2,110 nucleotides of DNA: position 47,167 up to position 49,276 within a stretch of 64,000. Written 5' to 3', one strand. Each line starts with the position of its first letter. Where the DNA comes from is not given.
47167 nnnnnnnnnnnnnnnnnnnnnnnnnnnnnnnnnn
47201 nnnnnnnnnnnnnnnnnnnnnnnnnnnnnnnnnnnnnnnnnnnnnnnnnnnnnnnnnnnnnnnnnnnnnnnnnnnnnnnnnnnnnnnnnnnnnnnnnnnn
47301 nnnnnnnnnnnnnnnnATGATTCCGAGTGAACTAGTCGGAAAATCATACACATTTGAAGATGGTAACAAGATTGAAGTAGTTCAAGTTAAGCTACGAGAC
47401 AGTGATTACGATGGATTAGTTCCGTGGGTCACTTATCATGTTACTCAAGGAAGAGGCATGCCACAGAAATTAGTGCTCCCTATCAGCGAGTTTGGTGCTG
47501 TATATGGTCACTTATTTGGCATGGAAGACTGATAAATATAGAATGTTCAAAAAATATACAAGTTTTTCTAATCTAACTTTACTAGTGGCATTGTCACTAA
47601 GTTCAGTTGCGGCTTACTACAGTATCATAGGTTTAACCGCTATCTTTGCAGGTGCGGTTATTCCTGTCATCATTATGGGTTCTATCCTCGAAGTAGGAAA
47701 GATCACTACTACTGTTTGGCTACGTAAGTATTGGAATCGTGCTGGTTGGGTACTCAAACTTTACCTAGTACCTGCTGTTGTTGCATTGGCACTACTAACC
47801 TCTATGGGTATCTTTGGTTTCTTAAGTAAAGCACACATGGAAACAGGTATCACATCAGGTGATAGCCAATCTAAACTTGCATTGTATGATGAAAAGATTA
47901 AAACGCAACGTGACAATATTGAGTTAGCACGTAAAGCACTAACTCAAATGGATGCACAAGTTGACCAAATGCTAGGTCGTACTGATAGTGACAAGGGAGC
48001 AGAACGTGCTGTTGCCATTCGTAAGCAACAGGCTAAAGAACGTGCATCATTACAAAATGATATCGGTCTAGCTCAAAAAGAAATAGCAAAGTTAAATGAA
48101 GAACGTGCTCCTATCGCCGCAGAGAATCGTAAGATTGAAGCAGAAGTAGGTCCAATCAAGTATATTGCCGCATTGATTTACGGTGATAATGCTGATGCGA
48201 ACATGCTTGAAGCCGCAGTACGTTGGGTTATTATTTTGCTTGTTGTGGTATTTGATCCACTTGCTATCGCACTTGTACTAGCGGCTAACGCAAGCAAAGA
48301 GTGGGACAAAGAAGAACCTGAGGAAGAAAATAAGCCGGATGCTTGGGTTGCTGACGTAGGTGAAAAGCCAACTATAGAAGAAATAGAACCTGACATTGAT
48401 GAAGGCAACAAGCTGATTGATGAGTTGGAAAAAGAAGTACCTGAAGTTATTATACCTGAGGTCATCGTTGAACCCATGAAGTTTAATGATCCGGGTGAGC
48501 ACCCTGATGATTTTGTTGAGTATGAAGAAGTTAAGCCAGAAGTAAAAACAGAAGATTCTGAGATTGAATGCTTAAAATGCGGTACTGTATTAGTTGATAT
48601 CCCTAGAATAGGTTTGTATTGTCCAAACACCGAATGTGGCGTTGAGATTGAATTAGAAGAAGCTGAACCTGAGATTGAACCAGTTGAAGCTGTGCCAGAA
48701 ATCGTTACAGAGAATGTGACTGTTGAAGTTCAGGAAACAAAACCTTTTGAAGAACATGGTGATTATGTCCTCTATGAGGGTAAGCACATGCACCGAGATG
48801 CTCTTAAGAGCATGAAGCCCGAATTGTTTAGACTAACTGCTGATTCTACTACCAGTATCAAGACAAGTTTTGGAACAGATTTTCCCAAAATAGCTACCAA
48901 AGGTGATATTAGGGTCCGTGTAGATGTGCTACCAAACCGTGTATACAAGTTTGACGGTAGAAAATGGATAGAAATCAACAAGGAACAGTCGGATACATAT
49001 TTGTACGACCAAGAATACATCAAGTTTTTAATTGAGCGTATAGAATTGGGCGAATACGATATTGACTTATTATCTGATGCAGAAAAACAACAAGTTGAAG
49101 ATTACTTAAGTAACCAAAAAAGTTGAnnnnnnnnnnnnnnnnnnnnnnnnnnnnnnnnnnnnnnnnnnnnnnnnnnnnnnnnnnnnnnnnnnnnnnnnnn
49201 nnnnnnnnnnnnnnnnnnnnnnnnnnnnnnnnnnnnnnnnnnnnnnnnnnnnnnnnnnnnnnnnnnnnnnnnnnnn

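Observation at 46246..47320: Tandem pair of extremely acidic, Trp-rich proteins (DNA-mimic candidates) downstream of dnaK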

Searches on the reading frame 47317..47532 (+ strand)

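Call 4: search_protein_families(library=pfam, proteins=[window:47317-47532:+], max_evalue=1)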
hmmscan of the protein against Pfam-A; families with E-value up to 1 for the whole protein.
window:47317-47532:+ (71 aa): 0 families

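Call 5: search_protein_families(library=phrogs, proteins=[window:47317-47532:+], max_evalue=0.1)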
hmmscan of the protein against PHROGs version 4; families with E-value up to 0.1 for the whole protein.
window:47317-47532:+ (71 aa): 1 family
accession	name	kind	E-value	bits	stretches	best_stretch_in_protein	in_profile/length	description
phrog_25340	-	unknown function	0.094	13.8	0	11-36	20-45/69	-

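Call 79: search_protein_families(library=ncbifam, proteins=[window:47317-47532:+], max_evalue=0.1)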
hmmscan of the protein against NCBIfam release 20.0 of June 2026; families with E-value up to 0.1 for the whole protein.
window:47317-47532:+ (71 aa): 0 families

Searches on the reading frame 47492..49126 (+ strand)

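Call 16: search_protein_families(library=pfam, proteins=[window:47492-49126:+], max_evalue=0.001)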
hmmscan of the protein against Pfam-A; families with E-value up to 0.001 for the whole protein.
window:47492-49126:+ (544 aa): 1 family
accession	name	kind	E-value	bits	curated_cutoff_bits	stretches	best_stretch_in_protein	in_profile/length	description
PF14362.11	DUF4407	-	0.00056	19.7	31.3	1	125-264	132-283/297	Domain of unknown function (DUF4407)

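Call 79: search_protein_families(library=ncbifam, proteins=[window:47492-49126:+], max_evalue=0.1)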
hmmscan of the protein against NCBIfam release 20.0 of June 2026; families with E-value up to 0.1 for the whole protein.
window:47492-49126:+ (544 aa): 2 families
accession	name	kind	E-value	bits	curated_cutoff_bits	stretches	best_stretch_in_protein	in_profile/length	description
NF045487.1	ASRP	equivalog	0.0042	15.7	300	1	125-218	147-240/593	archaea-specific SMC-related protein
NF001301.1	PRK00249.1-1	equivalog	0.022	14.4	280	1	470-499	141-171/224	flagellar basal body L-ring protein FlgH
